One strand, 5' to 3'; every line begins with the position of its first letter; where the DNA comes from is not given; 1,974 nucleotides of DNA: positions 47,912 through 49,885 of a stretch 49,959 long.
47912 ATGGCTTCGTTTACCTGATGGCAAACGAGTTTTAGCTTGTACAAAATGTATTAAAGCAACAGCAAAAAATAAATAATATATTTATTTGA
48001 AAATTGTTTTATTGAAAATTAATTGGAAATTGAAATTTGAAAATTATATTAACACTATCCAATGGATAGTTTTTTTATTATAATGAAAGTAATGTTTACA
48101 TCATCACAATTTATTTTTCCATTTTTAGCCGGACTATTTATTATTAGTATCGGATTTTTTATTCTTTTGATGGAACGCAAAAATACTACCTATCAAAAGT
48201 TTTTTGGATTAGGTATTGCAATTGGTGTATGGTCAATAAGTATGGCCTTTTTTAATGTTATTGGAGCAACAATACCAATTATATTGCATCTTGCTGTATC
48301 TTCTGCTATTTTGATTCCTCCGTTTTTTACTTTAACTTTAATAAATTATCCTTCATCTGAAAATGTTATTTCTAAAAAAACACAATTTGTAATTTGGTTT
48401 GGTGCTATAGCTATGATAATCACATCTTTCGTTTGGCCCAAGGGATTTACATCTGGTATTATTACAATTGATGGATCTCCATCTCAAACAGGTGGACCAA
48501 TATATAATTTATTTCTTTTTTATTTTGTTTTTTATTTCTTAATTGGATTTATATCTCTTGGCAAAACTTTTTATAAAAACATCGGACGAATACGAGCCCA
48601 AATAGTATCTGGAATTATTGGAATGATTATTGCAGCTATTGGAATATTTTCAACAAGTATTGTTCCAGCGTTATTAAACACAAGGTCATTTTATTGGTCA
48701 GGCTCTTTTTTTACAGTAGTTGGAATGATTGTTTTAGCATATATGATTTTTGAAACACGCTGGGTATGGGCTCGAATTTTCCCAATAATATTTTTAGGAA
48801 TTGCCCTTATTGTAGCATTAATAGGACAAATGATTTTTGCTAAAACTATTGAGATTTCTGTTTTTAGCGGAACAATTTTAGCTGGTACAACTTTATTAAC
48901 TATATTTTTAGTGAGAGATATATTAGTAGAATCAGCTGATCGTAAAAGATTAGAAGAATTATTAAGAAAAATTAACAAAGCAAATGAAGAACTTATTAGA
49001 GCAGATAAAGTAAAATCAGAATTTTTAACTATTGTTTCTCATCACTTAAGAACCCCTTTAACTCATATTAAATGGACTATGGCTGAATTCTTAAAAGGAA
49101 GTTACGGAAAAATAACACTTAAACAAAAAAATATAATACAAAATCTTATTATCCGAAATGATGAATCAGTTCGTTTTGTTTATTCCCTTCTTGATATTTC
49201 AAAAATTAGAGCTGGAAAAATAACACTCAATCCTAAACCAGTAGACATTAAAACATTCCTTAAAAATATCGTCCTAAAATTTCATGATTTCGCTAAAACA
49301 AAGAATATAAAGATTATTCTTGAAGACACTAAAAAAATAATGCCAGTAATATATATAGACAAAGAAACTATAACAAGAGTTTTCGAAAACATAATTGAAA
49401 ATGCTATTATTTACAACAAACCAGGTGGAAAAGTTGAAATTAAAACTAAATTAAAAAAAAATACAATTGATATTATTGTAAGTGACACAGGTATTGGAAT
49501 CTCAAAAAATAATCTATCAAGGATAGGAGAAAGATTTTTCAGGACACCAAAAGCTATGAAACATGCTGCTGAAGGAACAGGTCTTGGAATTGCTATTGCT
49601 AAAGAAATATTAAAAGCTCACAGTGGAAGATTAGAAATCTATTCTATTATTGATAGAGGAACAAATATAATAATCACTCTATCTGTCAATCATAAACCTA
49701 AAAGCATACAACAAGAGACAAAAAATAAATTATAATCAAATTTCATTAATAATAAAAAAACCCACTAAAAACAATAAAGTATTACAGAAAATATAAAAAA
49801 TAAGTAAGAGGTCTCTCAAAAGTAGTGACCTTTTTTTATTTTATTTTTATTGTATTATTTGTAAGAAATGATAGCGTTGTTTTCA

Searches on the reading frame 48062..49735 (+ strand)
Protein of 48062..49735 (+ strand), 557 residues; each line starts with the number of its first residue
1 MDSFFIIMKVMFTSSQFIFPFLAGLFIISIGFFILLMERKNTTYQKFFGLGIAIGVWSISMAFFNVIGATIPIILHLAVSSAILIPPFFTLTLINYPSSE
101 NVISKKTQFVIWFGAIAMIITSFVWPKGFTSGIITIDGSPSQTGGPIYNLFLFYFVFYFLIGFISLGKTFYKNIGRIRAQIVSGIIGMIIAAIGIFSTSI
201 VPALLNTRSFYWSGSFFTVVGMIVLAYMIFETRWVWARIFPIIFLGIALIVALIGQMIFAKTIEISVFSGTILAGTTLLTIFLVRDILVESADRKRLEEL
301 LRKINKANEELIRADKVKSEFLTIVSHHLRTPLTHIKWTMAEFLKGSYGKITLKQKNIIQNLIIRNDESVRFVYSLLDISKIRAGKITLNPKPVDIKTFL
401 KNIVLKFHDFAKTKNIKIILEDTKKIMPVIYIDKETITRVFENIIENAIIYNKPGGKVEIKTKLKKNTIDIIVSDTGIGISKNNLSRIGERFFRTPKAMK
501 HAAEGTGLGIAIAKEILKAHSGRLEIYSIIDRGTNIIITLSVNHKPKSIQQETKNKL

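Call 111: search_protein_families(library=pfam, proteins=[window:48062-49735:+], max_evalue=0.001)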
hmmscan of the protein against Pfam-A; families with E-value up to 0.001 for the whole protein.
window:48062-49735:+ (557 aa): 3 families
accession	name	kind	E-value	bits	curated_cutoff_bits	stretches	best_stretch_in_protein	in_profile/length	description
PF02518.31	HATPase_c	-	1.8e-22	80.3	26.4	1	433-542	2-109/111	Histidine kinase-, DNA gyrase B-, and HSP90-like ATPase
PF00512.31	HisKA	-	3.1e-07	30.8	26.9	1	318-385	2-66/66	His Kinase A (phospho-acceptor) domain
PF16927.11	HisKA_7TM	-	3.1e-06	27.7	28.6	1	26-231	6-216/224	N-terminal 7TM region of histidine kinase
